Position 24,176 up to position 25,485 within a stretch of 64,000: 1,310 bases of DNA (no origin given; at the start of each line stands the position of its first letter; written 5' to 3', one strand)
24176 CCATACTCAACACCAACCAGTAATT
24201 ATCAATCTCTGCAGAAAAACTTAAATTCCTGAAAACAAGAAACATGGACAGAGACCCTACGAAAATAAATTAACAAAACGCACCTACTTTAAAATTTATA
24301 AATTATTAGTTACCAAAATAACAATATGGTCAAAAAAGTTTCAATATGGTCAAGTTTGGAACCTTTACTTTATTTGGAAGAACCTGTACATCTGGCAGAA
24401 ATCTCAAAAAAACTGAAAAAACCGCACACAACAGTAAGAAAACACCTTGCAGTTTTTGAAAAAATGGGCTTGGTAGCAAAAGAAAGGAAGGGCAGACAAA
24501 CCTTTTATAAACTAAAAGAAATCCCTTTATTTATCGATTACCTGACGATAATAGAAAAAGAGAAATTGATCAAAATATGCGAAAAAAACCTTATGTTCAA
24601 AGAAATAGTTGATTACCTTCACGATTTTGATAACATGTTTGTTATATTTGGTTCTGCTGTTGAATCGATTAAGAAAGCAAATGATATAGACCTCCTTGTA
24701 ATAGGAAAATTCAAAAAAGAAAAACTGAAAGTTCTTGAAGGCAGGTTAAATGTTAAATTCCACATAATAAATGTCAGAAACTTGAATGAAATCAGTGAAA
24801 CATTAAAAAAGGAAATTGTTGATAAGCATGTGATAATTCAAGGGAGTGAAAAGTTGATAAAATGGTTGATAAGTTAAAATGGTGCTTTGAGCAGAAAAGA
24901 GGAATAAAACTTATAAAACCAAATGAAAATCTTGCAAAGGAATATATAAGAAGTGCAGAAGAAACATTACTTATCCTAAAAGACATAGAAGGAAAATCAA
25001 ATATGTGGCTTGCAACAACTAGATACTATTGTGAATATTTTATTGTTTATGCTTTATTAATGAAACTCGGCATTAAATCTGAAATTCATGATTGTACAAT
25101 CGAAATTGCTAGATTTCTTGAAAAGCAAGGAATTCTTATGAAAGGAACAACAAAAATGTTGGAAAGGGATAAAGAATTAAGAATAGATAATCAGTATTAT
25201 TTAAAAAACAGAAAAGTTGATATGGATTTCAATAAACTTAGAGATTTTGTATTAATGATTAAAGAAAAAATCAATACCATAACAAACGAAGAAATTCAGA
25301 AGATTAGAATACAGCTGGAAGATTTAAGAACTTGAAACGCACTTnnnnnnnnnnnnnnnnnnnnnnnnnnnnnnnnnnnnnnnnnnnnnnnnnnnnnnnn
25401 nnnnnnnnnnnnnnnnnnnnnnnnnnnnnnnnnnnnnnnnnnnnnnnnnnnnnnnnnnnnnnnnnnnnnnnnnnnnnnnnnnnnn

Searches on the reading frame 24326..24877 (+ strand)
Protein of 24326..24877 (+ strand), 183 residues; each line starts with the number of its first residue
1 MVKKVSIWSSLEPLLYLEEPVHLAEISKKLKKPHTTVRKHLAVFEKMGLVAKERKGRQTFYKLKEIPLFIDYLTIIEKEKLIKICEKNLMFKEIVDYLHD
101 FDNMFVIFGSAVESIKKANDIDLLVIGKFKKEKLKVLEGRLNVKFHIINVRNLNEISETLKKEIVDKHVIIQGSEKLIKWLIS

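Call 4: search_protein_families(library=pfam, proteins=[window:24326-24877:+], max_evalue=0.01)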
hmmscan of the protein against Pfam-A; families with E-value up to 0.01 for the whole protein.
window:24326-24877:+ (183 aa): 12 families
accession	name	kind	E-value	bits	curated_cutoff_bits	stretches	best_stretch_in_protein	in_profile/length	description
PF18765.7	Polbeta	-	4.7e-05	23.9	26.9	1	104-171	15-87/93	Polymerase beta, Nucleotidyltransferase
PF01022.26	HTH_5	-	5.8e-05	23.3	22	1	23-52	18-47/47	Bacterial regulatory protein, arsR family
PF01978.25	TrmB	-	0.00011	22.5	25.6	1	17-63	19-64/68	Sugar-specific transcriptional regulator TrmB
PF09339.16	HTH_IclR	-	0.00088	19.4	22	1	19-53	17-51/52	IclR helix-turn-helix domain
PF24033.1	DUF7342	-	0.001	19.5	31.6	1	17-76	14-73/150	Family of unknown function (DUF7342)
PF12840.13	HTH_20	-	0.001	19.4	27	1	15-51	11-49/51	Helix-turn-helix domain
PF09012.17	FeoC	-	0.0022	18.5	21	1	18-56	12-50/69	FeoC like transcriptional regulator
PF13463.12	HTH_27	-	0.0027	18.4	22.2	1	18-63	16-64/68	Winged helix DNA-binding domain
PF02082.26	Rrf2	-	0.005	17.4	30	1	18-77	21-79/132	Iron-dependent Transcriptional regulator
PF12802.13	MarR_2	-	0.0072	16.9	27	0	17-54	16-54/61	MarR family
PF25787.1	HTH_SB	-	0.0077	16.4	43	0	155-170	6-21/53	Sleeping Beauty transposase HTH domain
PF07848.18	PaaX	-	0.0079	16.8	24.8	0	23-64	26-67/70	PaaX-like protein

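Call 5: search_protein_families(library=ncbifam, proteins=[window:24326-24877:+], max_evalue=0.01)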
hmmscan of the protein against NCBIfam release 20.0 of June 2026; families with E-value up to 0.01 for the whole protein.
window:24326-24877:+ (183 aa): 9 families
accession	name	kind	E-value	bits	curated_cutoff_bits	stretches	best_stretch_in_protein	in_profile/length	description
NF033788.1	HTH_metalloreg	subfamily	8.3e-08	31.9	55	1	18-65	23-70/77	metalloregulator ArsR/SmtB family transcription factor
NF033789.1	repress_SdpR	subfamily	9.5e-06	25.4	100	1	21-64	22-65/79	autorepressor SdpR family transcription factor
NF047906.1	CdPbTransRegCmtR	equivalog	6.6e-05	22.8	150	1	17-65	31-79/104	Cd(II)/Pb(II)-sensing metalloregulatory transcriptional regulator CmtR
TIGR01884.1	cas_HTH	subfamily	0.00011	21.7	60.2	1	23-65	159-200/202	CRISPR-associated CARF protein Csa3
NF047752.1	MntA_antitoxin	equivalog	0.00042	20.2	60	1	104-175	9-85/106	type VII toxin-antitoxin system MntA family adenylyltransferase antitoxin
NF040939.2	trans_reg_lrs14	equivalog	0.00091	19.2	90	1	11-57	27-73/103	Lrs14 family HTH-type transcriptional regulator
NF041413.1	ArsR_Rv2640c_fam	equivalog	0.0041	17.5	155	1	23-64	61-102/118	Rv2640c family ArsR-like transcriptional regulator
TIGR02277.1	PaaX_trns_reg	equivalog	0.0069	16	264.55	0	23-65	23-65/279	phenylacetic acid degradation operon negative regulatory protein PaaX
NF040642.1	sulf_sens_BigR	equivalog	0.008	16.2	155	0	23-65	36-78/95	sulfite-sensing transcriptional repressor BigR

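Call 7: search_protein_families(library=padloc, proteins=[window:24326-24877:+], max_evalue=0.01)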
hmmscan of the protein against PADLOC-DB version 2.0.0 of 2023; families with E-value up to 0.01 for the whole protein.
window:24326-24877:+ (183 aa): 18 families
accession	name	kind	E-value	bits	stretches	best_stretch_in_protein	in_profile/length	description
PDLC04368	PDC-M05A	-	1.5e-10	39.3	1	18-130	27-137/201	-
PDLC01438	Csa3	-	6.4e-09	34.3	1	14-97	154-236/305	"CAS-I,CAS-II,CAS-III,CAS-IV,CAS-V,CAS-VI; associated_signaling"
PDLC01720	Csa3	-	9e-08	30.7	1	19-86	41-94/118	Csa3_1_CAS-I-II-III-IV-V-VI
PDLC01044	Csa3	-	1.4e-07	29.6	1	18-65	147-188/194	Type I-A associated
PDLC01875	CARF3--CARF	-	3.2e-06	25.1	1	19-69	159-209/219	-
PDLC04372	PDC-M05A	-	1e-05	23.9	1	24-128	2-103/167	-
PDLC01434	CasR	-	1.9e-05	22.6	1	16-58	138-179/191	"CAS-I,CAS-II,CAS-III,CAS-IV,CAS-V,CAS-VI; associated_signaling"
PDLC04369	PDC-M05A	-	2.5e-05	22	1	25-128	34-130/201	-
PDLC01879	CARF3--CARF_TM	-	3.7e-05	21.5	1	20-65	170-211/222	-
PDLC01268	CasR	-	5.6e-05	21.2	1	21-65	138-178/179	"CAS-I,CAS-II,CAS-III,CAS-IV,CAS-V,CAS-VI; associated_signaling"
PDLC01848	CARF3--CARF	-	7.5e-05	20.5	1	18-54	147-183/197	-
PDLC01850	CARF3--CARF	-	8.7e-05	20.5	1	16-60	155-199/209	-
PDLC01862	CARF3--CARF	-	0.00069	17.2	1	10-65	167-221/233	-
PDLC01852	CARF3--CARF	-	0.00077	17.4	1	10-58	148-195/208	-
PDLC02928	NDT_II-A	-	0.0011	16.5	1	29-79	204-253/279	-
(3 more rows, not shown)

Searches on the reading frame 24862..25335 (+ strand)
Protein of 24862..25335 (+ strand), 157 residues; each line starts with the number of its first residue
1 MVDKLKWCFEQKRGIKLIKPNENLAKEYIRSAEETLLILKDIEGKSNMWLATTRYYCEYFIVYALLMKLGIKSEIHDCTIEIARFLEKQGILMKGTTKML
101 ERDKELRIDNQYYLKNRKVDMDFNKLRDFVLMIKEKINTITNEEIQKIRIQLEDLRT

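Call 4: search_protein_families(library=pfam, proteins=[window:24862-25335:+], max_evalue=0.01)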
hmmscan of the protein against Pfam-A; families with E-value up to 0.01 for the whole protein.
window:24862-25335:+ (157 aa): 1 family
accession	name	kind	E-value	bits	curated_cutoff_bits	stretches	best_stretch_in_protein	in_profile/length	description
PF05168.19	HEPN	-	0.004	17.7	22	1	26-113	2-90/117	HEPN domain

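Call 5: search_protein_families(library=ncbifam, proteins=[window:24862-25335:+], max_evalue=0.01)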
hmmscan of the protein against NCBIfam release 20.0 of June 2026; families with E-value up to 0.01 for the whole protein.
window:24862-25335:+ (157 aa): 0 families

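Call 7: search_protein_families(library=padloc, proteins=[window:24862-25335:+], max_evalue=0.01)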
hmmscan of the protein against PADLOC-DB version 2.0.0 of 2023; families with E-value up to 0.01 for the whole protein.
window:24862-25335:+ (157 aa): 0 families
